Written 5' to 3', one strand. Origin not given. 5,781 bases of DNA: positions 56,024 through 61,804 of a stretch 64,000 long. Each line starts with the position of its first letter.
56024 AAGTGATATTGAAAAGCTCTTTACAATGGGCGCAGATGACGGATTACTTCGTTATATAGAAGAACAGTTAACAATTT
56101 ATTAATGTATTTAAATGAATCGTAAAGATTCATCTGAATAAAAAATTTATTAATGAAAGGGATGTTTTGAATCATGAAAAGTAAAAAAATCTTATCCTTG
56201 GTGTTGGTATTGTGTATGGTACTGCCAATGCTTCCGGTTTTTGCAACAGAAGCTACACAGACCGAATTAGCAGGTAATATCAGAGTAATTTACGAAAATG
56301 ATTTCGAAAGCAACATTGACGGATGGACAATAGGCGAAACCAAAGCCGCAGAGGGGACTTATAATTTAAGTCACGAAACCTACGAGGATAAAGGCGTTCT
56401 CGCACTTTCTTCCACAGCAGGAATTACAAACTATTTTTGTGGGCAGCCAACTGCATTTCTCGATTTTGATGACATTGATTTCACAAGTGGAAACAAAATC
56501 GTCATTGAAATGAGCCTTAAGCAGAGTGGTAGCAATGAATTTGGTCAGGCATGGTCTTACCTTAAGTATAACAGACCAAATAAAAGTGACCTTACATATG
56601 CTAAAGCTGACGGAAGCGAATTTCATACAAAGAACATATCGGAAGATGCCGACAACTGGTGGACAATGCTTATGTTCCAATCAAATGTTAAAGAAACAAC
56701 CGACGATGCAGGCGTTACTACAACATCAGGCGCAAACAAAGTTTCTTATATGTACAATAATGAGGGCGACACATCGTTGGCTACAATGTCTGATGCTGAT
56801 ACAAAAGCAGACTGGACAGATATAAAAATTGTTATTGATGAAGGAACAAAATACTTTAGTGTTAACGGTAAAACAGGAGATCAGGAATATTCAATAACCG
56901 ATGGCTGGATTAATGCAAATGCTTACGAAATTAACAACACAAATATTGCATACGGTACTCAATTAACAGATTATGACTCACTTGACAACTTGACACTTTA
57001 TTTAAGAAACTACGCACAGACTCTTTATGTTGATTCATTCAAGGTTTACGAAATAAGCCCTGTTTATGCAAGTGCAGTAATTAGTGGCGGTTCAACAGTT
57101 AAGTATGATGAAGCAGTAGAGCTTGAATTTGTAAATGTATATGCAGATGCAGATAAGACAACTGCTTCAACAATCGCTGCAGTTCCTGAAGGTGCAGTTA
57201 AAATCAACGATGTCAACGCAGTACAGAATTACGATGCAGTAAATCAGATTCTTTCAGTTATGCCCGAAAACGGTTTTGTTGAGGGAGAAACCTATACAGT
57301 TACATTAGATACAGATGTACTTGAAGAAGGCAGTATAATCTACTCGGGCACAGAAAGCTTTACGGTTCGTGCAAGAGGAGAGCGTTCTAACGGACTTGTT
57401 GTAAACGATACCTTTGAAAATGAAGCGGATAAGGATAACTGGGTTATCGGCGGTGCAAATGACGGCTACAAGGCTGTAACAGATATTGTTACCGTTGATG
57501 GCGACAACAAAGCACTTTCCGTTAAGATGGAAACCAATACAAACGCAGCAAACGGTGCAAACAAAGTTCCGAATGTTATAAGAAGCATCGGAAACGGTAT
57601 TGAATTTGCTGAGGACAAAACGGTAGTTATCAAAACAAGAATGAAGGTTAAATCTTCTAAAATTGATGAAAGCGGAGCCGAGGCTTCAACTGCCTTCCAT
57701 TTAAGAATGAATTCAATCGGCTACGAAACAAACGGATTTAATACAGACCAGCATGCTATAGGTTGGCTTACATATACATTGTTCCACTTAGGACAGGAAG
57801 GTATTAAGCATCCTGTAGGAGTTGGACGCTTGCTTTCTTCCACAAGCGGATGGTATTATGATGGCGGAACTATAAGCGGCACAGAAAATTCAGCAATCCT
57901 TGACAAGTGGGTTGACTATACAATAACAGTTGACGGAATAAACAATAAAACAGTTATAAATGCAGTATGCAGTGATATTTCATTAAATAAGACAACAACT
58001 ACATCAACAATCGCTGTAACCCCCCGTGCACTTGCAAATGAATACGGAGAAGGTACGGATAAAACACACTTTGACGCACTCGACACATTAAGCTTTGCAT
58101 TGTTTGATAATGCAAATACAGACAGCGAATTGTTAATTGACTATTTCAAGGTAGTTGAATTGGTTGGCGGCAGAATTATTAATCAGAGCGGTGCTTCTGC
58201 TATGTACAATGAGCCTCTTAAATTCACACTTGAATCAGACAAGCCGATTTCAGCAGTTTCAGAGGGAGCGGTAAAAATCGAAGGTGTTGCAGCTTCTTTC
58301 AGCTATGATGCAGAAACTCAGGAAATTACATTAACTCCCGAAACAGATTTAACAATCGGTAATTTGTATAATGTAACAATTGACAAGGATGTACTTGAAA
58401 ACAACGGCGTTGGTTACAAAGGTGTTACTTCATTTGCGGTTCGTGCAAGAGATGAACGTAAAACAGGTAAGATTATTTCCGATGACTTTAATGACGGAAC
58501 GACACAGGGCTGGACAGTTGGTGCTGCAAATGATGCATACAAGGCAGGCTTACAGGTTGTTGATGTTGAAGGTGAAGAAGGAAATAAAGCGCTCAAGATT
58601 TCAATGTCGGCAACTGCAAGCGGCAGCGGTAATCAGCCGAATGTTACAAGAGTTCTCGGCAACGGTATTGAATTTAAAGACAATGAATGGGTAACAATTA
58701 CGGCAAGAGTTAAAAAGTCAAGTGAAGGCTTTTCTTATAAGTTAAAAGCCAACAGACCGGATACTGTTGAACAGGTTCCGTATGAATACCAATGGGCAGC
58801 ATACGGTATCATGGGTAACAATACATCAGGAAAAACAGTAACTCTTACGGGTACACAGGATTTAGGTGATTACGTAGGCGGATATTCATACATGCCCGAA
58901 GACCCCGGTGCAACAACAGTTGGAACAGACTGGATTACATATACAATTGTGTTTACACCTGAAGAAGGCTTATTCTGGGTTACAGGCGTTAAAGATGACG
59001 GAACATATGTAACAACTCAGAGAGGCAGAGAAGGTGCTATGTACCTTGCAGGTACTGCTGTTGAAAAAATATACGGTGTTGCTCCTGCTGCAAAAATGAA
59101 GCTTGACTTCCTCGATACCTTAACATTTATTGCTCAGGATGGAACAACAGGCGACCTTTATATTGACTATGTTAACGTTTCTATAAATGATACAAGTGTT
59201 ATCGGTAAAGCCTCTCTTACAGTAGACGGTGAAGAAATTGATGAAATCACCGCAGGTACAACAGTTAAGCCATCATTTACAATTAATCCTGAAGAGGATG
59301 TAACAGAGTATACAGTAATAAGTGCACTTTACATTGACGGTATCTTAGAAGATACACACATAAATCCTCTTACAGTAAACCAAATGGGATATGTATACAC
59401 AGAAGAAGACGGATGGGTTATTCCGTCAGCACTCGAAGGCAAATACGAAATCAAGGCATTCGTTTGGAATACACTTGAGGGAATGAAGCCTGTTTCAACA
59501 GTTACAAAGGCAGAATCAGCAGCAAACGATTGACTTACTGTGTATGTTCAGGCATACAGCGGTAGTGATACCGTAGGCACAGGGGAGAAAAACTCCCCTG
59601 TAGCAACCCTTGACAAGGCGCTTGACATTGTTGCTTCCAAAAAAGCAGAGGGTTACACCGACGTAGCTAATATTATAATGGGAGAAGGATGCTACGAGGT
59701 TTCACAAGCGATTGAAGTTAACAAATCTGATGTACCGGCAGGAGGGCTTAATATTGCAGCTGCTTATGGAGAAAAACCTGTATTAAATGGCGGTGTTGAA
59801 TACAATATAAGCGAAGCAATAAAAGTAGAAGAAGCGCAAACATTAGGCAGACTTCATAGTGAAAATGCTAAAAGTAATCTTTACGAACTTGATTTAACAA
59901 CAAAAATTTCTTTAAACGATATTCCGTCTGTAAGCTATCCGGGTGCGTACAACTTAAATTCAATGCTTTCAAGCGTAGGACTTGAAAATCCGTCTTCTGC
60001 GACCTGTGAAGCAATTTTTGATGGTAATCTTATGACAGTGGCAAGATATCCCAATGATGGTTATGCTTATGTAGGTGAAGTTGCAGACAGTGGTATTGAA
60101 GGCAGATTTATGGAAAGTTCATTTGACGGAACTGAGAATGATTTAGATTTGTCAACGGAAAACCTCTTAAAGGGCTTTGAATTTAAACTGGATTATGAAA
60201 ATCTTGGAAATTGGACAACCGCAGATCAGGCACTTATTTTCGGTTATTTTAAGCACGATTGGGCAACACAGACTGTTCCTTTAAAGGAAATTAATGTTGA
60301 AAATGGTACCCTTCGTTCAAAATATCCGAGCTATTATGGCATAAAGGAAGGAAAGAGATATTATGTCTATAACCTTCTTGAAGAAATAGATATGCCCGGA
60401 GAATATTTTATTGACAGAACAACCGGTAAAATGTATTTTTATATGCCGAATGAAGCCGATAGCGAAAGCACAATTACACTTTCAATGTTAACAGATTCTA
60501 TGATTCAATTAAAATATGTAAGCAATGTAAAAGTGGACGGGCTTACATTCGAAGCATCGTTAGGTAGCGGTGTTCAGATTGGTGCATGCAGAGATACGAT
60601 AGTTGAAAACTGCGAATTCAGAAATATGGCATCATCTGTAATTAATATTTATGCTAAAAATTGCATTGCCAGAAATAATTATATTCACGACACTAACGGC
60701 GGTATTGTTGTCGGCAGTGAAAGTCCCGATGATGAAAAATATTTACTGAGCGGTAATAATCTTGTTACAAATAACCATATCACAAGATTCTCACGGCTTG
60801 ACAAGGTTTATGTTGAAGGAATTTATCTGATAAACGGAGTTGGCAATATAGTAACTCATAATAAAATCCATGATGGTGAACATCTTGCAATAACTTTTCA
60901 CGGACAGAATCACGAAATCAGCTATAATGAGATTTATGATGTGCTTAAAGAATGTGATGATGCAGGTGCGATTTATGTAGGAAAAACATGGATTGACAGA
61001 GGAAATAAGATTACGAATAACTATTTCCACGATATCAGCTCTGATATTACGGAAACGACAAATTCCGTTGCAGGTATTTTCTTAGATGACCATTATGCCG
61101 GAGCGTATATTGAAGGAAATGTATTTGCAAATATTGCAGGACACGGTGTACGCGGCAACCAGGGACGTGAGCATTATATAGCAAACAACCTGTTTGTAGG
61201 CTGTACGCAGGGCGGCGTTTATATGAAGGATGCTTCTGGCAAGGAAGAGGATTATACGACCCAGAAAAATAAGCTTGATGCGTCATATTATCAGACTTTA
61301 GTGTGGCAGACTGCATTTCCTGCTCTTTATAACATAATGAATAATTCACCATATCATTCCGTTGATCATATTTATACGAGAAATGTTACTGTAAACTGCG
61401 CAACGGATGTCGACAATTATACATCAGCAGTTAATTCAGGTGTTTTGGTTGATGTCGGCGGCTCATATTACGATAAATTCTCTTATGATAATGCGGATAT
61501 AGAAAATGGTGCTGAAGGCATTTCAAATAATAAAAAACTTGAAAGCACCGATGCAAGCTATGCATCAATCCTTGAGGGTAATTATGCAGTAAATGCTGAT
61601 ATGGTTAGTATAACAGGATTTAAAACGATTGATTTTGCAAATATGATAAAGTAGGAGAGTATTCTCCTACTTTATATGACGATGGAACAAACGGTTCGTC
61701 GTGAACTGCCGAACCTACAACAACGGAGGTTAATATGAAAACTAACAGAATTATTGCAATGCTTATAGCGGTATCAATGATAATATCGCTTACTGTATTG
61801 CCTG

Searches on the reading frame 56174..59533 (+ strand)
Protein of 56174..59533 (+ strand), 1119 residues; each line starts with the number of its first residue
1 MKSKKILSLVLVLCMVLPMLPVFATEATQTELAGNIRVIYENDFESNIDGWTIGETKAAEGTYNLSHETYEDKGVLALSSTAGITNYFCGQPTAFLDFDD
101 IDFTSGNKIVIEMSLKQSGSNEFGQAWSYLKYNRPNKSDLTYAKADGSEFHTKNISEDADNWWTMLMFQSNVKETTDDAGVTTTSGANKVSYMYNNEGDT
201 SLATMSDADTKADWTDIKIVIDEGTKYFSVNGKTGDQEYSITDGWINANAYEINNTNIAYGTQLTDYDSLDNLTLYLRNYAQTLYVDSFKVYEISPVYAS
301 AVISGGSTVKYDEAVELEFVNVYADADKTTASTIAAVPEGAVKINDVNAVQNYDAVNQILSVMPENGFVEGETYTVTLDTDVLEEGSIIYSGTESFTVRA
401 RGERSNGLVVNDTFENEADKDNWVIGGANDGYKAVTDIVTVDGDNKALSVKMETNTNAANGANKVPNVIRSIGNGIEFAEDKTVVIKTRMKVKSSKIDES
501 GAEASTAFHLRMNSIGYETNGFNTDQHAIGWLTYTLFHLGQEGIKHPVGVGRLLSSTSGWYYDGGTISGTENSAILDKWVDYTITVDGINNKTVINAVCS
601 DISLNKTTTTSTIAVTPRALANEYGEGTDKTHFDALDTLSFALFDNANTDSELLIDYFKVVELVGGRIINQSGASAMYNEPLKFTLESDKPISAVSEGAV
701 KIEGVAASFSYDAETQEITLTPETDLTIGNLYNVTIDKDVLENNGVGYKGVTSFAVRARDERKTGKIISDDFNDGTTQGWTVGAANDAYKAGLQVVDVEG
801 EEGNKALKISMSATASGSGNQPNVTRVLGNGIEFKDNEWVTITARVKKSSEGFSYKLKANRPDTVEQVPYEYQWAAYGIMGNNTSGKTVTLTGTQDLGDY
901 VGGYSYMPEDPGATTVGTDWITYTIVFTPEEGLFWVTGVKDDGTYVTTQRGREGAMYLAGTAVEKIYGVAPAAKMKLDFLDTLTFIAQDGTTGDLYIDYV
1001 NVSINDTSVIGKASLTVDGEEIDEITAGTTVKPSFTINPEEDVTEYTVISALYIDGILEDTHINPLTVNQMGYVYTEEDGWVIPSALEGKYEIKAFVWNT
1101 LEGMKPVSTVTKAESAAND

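Call 9: search_protein_families(library=pfam, proteins=[window:56174-59533:+], max_evalue=0.01)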
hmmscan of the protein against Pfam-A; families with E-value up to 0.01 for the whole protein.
window:56174-59533:+ (1119 aa): 1 family
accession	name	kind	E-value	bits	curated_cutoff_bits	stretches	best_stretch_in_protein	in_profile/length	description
PF13205.12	Big_5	-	0.00032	21.8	23.6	0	703-746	50-93/105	Bacterial Ig-like domain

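Call 15: search_protein_families(library=ncbifam, proteins=[window:56174-59533:+], max_evalue=0.01)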
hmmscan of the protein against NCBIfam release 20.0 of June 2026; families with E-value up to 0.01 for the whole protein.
window:56174-59533:+ (1119 aa): 0 families

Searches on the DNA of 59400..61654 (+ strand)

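Call 31: search_rna_families(source=window, start=59400, end=59750, threshold=evalue, max_evalue=10, show_alignments=3)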
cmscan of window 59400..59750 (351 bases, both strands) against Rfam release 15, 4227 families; matches with E-value up to 10: 2.
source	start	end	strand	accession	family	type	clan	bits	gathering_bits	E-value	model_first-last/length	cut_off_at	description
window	59532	59610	+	RF02029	sraA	Gene; sRNA;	-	15.6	56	8.6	1-95/95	no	sraA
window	59478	59604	+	RF01964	RMST_3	Gene; lncRNA;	-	13.2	55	5.1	1-109/109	no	Rhabdomyosarcoma 2 associated transcript conserved region 3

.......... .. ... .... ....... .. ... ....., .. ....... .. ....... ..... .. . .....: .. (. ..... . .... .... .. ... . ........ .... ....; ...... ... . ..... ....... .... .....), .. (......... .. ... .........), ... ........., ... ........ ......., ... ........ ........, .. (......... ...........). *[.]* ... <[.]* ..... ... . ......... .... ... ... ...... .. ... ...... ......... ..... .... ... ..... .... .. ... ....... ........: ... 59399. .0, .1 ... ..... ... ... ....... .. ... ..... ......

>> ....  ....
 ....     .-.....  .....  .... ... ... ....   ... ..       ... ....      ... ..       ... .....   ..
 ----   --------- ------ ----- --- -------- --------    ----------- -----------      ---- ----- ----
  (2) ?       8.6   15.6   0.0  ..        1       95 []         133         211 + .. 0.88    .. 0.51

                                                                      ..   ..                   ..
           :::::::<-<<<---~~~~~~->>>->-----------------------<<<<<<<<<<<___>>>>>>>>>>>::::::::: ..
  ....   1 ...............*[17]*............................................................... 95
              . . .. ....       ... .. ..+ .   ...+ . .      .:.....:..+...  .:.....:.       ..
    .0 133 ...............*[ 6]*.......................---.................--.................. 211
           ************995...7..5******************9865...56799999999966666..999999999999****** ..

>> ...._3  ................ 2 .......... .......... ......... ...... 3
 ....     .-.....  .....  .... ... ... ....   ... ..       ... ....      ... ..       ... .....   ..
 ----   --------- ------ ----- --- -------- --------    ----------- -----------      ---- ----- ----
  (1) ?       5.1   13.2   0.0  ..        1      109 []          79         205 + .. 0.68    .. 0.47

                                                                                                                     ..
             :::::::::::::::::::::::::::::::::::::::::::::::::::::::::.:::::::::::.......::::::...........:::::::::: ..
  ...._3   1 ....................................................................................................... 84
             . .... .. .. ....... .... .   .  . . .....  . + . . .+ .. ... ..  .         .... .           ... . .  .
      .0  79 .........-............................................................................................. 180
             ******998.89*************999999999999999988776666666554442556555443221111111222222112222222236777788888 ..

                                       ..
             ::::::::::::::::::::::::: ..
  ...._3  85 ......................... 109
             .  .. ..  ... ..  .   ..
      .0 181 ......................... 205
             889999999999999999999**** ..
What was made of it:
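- On Selenoprotein (bacterial Sec recoding): No Rfam hit at E up to 10 (call 31).
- Closest known: Bacterial selenocysteine recoding. Different: No SECIS model match (call 31).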

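Call 103: build_rna_model(alignment_id=A5, structure=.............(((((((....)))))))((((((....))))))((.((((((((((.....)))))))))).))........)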
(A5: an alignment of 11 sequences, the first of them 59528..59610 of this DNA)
Model R1 built from alignment A5 (11 sequences, 86 columns); structure: as given.
model positions 83; base pairs 25; branch points 2; effective number of sequences 1.97; information 0.684 bits per position. Calibrated on 0.2 Mb of random sequence (short: E-values are rough).
structure used (alignment columns):
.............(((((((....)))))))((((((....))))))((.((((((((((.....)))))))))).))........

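Call 104: search_with_rna_model(model_id=R1, sources=[window, L010, L011, L012, L013, L014, L015, L016, L017, L018, L019, L020, L021, L022, L023, L024, L025, L026, L027, L028, L029, L030, L031, L032, L033, L034, L035, L036, L037, L038, L039, L040, L041, L042, L043, L044, L045, L046, L047, L048, L049, L050, L051, L052, L053, L054, L055, L056, L057, L058, L059, L060, L061, L062, L063, L064, L065, L066, L067, L068, L069, L070, L071, L072, L073, L074, L075, L076, L077, L078, L079, L080, L088], max_evalue=1, show_alignments=4)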
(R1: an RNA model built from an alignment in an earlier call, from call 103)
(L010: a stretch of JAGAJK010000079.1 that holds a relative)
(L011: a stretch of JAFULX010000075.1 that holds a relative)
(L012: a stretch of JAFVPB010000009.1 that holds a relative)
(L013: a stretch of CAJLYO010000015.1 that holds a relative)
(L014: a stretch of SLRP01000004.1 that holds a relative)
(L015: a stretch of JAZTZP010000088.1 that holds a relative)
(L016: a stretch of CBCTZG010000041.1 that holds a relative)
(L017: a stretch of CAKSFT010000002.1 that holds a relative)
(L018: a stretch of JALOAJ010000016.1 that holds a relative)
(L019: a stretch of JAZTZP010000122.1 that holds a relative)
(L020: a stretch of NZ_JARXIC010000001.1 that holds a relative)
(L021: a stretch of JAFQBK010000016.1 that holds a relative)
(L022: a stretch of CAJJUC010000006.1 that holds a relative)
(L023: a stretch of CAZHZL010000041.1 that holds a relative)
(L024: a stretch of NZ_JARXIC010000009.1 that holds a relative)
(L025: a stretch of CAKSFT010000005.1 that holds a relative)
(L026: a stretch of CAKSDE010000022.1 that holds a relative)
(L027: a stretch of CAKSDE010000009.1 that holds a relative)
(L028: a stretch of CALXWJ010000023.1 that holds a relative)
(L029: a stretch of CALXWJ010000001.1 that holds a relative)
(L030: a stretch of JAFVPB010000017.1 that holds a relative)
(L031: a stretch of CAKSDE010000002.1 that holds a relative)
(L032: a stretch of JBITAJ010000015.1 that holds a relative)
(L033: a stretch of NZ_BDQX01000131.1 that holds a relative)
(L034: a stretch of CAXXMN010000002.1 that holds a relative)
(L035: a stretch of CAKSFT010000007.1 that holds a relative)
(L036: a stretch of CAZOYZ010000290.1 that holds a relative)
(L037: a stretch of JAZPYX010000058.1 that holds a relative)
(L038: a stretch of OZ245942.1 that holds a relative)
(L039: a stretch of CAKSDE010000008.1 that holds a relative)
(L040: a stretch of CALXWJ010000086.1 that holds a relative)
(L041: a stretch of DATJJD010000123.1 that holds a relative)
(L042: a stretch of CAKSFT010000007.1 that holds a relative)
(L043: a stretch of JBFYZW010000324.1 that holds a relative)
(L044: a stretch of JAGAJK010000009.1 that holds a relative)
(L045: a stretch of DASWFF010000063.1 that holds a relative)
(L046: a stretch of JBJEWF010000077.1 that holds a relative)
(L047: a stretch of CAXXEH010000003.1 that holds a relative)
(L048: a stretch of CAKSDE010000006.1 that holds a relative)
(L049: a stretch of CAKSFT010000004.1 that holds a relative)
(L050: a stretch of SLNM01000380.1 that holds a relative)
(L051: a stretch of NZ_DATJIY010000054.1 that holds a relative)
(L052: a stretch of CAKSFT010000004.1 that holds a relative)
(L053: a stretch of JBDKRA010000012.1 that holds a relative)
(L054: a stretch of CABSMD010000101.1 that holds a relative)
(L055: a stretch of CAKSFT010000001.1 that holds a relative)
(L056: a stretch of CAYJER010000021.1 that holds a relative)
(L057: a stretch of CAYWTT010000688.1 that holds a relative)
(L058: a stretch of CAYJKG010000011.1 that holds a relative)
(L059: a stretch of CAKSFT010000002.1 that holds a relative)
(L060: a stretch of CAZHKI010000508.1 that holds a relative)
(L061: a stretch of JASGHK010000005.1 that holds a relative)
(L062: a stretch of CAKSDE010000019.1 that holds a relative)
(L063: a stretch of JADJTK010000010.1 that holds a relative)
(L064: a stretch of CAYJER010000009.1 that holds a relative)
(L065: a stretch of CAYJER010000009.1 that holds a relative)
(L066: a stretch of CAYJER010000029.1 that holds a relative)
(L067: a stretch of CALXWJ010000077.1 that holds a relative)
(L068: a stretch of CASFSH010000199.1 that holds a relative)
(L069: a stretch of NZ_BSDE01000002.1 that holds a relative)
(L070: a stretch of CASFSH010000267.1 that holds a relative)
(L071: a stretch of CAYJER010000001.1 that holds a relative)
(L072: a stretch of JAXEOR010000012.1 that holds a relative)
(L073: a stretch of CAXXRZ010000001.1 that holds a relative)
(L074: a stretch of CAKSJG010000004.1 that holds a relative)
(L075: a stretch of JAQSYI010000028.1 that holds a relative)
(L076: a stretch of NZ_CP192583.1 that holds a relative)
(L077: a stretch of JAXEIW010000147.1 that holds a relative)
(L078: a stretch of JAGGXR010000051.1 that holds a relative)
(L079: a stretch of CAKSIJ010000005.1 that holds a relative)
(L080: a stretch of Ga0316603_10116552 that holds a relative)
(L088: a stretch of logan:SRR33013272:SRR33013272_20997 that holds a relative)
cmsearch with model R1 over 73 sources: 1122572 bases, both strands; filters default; matches with E-value up to 1: 10.
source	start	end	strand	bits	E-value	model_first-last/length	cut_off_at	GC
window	59528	59610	+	102.6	1.5e-30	1-83/83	no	0.49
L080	24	85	+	28.2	4.6e-06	1-83/83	no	0.29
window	20318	20401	+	23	0.00024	1-83/83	no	0.44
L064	7985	8059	+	17.6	0.014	1-83/83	no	0.4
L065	7985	8059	+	17.6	0.014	1-83/83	no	0.4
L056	12409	12483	-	17.3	0.018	1-83/83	no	0.4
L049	2745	2803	+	16.9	0.026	1-83/83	no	0.51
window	59570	59658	-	16.9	0.026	1-83/83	no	0.51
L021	7539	7631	-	14.8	0.13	1-83/83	no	0.48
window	13328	13404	+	13.5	0.33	1-83/83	no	0.35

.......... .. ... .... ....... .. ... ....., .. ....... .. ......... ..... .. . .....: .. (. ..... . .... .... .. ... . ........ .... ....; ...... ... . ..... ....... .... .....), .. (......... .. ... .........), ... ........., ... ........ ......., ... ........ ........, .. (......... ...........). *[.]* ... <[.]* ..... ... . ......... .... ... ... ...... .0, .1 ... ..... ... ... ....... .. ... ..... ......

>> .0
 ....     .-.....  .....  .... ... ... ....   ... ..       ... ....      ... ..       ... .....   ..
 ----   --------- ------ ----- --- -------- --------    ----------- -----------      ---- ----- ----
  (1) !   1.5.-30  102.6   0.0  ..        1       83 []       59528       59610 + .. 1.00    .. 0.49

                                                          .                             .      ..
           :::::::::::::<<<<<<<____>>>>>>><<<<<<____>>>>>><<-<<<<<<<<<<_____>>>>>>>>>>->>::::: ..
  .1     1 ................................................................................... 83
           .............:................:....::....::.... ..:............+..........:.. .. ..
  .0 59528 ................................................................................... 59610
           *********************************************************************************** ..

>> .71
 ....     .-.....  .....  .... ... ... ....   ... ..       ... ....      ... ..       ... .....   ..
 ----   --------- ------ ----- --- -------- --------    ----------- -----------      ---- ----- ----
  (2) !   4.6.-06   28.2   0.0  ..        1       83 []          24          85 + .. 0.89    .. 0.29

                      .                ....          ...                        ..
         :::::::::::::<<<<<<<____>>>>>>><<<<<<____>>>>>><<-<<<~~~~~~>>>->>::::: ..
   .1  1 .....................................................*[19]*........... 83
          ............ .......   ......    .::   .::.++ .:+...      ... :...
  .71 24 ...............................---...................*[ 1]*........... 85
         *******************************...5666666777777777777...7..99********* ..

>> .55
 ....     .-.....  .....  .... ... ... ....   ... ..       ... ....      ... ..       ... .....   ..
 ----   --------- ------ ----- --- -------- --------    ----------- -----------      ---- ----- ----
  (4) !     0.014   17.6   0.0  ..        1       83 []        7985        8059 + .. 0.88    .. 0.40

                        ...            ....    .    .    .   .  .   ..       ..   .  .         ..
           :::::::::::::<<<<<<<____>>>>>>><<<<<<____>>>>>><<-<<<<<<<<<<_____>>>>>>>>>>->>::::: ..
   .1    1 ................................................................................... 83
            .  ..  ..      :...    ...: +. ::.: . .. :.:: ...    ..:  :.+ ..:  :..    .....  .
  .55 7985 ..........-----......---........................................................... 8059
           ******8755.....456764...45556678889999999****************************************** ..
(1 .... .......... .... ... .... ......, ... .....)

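Call 106: search_rna_families(sources=[L010, L088, L006, L081], threshold=gathering)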
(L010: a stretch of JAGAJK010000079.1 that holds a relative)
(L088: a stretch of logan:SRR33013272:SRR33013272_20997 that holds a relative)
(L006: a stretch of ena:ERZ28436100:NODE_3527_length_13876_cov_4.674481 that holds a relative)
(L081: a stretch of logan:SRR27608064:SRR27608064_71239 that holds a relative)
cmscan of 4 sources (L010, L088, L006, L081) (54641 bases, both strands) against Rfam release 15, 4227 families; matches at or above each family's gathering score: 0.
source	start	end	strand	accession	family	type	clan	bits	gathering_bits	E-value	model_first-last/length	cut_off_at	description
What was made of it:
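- No match to any Rfam family, bacterial SECIS families included, even at E up to 10 (call 31); none at gathering thresholds in four other loci (call 106).
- Tried and rejected: Rfam: no family matches the junction (calls 31, 106).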
